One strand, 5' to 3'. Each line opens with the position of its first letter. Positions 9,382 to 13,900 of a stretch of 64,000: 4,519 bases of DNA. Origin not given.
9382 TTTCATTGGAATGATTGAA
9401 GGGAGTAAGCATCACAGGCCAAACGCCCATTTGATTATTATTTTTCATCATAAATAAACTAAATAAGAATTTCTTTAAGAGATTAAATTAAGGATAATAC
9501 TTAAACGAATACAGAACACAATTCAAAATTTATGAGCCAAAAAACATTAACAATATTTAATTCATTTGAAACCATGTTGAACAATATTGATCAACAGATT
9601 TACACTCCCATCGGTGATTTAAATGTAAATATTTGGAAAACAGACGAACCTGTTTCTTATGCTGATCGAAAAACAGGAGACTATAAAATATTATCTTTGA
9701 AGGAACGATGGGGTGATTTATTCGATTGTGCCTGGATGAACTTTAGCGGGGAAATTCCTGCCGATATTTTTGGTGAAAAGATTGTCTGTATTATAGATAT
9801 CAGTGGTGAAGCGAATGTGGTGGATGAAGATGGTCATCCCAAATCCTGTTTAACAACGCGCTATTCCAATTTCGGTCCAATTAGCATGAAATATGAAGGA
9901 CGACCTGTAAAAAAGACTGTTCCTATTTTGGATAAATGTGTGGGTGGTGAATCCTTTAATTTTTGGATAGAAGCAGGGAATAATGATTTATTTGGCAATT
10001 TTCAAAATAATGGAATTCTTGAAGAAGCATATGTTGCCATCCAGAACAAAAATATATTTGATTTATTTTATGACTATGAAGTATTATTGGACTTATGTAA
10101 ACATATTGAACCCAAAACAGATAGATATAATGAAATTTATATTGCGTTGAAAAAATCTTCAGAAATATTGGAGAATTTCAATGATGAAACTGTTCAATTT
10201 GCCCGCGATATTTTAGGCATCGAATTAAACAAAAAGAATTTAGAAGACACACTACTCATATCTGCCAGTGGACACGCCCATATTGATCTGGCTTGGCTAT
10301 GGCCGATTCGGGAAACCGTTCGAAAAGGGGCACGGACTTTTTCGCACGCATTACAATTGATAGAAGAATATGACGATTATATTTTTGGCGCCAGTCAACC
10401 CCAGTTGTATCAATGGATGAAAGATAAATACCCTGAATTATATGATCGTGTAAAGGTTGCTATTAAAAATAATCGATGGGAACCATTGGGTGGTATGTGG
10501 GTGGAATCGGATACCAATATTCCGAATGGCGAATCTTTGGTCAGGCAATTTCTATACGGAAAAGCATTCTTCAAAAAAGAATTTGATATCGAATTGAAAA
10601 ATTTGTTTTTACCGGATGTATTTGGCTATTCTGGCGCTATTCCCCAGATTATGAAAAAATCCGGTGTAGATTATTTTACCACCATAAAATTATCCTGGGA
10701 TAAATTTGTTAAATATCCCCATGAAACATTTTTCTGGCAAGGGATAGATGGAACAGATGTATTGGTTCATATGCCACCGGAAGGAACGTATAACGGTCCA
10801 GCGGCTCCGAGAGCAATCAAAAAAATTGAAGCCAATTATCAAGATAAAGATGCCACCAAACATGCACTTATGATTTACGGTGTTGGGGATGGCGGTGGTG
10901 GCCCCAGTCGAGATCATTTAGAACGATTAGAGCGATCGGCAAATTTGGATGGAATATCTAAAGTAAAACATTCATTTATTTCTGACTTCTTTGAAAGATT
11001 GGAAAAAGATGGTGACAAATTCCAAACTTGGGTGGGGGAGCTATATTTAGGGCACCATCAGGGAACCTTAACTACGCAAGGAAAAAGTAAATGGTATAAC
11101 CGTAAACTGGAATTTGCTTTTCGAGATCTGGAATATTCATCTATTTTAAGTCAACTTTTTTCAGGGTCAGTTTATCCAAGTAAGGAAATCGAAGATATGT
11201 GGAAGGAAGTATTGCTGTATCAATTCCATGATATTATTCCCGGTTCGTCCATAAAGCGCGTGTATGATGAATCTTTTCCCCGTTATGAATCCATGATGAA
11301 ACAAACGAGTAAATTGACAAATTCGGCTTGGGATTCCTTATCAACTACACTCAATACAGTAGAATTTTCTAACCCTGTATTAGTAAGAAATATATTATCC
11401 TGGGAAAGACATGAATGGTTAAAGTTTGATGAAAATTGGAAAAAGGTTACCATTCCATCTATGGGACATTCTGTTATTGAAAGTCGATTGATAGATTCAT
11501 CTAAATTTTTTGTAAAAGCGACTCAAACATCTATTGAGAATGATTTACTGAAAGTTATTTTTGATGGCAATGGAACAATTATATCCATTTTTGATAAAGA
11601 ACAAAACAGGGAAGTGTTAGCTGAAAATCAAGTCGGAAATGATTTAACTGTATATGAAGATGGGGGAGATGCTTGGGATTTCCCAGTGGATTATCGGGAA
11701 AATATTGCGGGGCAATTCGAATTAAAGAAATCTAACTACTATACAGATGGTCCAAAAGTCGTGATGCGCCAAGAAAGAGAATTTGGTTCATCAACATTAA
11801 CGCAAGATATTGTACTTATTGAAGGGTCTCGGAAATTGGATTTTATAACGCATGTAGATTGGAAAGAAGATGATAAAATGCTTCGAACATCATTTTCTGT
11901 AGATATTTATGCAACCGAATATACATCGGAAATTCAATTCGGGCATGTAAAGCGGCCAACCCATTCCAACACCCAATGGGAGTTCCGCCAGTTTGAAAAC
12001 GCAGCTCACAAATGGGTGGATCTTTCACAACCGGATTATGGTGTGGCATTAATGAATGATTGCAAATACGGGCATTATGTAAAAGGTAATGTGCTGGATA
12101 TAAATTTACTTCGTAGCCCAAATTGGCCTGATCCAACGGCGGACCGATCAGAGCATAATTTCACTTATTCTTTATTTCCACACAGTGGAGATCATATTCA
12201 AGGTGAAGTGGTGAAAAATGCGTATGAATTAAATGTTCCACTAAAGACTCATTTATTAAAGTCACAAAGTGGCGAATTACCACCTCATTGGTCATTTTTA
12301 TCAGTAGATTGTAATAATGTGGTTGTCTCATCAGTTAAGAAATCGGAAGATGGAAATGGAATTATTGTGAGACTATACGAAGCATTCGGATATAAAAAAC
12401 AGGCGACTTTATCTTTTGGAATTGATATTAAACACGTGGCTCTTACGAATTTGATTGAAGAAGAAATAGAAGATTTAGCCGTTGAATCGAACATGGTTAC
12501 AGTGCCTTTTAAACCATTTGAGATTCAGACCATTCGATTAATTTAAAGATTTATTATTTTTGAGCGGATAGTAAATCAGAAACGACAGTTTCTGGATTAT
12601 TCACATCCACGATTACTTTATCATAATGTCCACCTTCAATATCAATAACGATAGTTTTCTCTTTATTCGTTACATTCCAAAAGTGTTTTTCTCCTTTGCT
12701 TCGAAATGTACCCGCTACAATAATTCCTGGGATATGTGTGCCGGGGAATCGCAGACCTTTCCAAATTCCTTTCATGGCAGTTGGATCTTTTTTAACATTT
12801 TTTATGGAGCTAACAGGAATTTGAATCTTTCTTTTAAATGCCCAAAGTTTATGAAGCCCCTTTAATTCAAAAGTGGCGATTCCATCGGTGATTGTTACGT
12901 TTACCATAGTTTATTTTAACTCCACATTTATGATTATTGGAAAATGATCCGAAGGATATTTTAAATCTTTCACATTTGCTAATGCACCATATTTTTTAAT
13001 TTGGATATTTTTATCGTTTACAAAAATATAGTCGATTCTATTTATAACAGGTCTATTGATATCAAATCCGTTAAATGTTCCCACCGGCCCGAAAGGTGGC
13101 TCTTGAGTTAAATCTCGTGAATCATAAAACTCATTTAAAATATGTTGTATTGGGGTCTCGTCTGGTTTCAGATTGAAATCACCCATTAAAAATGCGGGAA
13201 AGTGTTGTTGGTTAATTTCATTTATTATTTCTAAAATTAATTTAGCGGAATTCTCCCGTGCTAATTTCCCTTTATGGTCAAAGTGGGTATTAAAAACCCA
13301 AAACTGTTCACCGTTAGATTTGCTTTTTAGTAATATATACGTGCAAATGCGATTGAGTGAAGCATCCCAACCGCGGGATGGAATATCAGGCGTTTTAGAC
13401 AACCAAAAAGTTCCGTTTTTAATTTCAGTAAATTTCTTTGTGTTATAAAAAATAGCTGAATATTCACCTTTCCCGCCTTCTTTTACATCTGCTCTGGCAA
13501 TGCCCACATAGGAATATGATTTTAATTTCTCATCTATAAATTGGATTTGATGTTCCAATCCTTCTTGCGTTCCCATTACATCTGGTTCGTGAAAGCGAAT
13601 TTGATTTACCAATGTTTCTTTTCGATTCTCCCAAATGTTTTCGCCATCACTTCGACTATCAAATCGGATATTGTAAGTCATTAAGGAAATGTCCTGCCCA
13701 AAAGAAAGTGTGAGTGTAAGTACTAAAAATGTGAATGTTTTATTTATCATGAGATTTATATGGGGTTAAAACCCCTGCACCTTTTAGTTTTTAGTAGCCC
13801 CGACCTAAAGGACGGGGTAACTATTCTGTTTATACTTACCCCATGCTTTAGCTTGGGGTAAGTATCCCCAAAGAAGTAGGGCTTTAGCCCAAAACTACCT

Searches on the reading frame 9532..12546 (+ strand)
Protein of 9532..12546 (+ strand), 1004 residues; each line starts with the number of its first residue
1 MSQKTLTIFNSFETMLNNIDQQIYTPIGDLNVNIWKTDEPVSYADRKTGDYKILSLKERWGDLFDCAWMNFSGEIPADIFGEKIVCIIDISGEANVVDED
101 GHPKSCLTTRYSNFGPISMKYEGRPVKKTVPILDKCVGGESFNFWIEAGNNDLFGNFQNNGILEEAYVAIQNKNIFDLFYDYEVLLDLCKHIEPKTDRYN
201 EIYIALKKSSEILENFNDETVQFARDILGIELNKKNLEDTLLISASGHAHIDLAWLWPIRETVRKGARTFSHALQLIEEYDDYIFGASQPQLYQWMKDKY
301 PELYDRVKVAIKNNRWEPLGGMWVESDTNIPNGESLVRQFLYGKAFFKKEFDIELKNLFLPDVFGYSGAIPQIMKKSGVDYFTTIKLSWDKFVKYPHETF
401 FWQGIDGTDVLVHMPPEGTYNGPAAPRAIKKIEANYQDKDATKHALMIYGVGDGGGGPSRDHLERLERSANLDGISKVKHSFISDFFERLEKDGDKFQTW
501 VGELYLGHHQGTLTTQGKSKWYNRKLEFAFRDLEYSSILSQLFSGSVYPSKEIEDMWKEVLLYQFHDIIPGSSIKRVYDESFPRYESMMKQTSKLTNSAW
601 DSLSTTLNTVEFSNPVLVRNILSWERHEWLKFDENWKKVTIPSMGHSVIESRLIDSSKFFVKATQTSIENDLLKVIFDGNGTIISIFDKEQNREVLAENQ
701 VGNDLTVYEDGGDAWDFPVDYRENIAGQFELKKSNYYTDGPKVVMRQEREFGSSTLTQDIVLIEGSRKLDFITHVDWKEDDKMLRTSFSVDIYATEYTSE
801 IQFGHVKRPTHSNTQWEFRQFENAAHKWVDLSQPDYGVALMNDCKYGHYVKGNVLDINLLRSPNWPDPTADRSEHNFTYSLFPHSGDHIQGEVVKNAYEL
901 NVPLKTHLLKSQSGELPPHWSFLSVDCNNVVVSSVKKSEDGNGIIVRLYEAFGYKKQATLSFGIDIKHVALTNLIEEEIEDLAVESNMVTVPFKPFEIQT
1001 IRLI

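Call 21: search_protein_families(library=pfam, proteins=[window:9532-12546:+], max_evalue=0.001)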
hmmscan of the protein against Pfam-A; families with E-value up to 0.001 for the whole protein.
window:9532-12546:+ (1004 aa): 4 families
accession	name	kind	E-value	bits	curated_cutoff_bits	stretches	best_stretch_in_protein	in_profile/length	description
PF01074.27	Glyco_hydro_38N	-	7e-86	288.4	25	1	244-500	3-269/270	Glycosyl hydrolases family 38 N-terminal domain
PF07748.19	Glyco_hydro_38C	-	6.2e-59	200.1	25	1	668-868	1-205/206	Glycosyl hydrolases family 38 C-terminal domain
PF09261.16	Alpha-mann_mid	-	1.6e-24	86.2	31.1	1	509-602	3-95/96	Alpha mannosidase middle domain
PF17677.7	Glyco_hydro38C2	-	6.8e-20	71.4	22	1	929-1001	1-72/72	Glycosyl hydrolases family 38 C-terminal beta sandwich domain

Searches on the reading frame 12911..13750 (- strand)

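Call 20: search_protein_families(library=pfam, proteins=[window:12911-13750:-], max_evalue=0.001)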
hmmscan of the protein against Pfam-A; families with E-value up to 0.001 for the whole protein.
window:12911-13750:- (279 aa): 1 family
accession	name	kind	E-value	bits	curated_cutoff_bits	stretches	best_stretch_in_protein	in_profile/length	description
PF03372.29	Exo_endo_phos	-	6.1e-17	62.5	24.5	1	24-269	1-225/225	Endonuclease/Exonuclease/phosphatase family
